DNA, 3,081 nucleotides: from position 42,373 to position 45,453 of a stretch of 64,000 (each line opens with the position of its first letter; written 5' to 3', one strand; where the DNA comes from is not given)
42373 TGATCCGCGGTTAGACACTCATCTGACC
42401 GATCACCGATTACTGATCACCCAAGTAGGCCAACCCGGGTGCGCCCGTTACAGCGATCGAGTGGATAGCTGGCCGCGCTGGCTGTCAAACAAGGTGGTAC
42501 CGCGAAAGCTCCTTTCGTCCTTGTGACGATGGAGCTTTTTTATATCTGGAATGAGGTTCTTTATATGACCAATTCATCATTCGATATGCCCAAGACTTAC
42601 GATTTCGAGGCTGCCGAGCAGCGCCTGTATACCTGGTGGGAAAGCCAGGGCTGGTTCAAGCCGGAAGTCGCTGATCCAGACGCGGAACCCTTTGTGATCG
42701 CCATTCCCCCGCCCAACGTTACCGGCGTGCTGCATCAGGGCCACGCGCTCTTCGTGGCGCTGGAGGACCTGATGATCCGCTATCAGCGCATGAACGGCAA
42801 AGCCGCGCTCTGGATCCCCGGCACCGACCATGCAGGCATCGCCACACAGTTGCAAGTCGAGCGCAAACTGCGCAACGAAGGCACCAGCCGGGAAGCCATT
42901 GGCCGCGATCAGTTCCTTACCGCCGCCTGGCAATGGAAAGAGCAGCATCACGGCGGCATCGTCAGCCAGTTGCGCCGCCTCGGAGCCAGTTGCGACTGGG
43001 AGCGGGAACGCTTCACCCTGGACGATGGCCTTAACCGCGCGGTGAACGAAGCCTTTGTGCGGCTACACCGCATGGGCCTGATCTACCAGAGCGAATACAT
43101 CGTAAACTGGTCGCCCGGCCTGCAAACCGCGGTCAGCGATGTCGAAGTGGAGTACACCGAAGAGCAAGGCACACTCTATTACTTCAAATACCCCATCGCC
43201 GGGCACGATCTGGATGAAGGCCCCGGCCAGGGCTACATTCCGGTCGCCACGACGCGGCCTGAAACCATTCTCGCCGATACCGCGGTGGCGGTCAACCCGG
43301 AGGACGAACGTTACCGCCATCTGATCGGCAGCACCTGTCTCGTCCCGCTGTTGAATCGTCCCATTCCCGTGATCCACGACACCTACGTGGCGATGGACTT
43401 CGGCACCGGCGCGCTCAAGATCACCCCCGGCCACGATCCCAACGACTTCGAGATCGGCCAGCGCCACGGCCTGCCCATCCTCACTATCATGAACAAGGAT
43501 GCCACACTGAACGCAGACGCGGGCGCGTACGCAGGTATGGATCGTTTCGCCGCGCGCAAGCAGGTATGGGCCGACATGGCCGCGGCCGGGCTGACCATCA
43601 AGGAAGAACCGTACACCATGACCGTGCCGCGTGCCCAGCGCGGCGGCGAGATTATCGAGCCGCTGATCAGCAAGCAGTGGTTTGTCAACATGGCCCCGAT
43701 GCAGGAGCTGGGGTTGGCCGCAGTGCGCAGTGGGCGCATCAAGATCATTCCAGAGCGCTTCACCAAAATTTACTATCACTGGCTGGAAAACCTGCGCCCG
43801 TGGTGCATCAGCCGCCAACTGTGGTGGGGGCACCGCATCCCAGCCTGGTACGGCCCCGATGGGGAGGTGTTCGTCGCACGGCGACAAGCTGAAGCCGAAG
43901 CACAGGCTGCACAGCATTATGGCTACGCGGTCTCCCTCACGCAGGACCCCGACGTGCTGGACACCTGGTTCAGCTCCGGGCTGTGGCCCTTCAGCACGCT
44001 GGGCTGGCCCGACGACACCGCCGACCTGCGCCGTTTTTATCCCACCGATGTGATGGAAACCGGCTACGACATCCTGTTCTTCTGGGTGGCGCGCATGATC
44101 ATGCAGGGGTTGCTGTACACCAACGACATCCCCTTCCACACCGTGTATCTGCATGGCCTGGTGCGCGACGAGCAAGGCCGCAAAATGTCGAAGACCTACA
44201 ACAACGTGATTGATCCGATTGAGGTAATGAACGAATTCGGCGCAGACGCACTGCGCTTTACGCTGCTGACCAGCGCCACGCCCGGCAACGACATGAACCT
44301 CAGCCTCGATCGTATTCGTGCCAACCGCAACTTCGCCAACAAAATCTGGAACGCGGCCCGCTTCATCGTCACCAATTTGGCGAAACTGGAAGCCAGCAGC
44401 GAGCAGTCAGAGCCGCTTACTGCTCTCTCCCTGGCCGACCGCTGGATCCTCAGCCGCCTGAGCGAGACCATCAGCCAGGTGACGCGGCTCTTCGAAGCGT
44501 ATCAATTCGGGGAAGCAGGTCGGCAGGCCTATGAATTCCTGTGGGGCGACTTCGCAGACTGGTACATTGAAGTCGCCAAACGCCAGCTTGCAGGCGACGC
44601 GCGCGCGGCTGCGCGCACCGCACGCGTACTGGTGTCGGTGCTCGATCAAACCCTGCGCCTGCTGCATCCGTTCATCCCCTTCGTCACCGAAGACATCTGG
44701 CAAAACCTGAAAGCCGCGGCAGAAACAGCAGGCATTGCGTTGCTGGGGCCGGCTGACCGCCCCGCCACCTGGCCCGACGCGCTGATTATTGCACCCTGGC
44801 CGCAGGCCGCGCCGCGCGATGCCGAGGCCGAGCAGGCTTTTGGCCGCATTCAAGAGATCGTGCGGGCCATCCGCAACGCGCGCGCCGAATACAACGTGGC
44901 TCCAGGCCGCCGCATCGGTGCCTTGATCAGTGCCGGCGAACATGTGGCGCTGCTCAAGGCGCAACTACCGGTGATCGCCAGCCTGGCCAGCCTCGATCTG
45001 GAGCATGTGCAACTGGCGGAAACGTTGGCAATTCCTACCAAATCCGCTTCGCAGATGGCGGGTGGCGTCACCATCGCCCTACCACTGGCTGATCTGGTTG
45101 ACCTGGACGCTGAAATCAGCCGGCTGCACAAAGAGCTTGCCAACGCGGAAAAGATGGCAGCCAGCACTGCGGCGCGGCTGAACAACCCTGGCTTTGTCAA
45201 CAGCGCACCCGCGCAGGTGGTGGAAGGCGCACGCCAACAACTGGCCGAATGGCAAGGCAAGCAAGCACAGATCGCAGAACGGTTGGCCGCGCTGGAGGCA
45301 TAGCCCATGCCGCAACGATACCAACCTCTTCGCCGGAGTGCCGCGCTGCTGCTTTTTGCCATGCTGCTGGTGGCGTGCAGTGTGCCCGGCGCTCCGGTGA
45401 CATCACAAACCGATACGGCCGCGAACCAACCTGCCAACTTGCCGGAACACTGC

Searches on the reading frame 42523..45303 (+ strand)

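Call 8: search_protein_families(library=pfam, proteins=[window:42523-45303:+], max_evalue=0.001)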
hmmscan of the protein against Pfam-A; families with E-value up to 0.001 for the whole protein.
window:42523-45303:+ (926 aa): 5 families
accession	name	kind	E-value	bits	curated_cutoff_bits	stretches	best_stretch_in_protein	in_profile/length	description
PF00133.28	tRNA-synt_1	-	3.1e-140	468.1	22.7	1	35-594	2-414/414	tRNA synthetases class I (I, L, M and V)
PF08264.19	Anticodon_1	-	5.9e-41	140.2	25.1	1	639-796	1-142/148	Anticodon-binding domain of tRNA ligase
PF09334.17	tRNA-synt_1g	-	1.4e-21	77.2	20.1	2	539-612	313-387/391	tRNA synthetases class I (M)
PF10458.14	Val_tRNA-synt_C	-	4.7e-19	68.8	25.9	1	860-924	1-65/66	Valyl tRNA synthetase tRNA binding arm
PF13603.12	tRNA-synt_1_2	-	7e-10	39.1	25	1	268-328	85-146/185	Leucyl-tRNA synthetase, editing domain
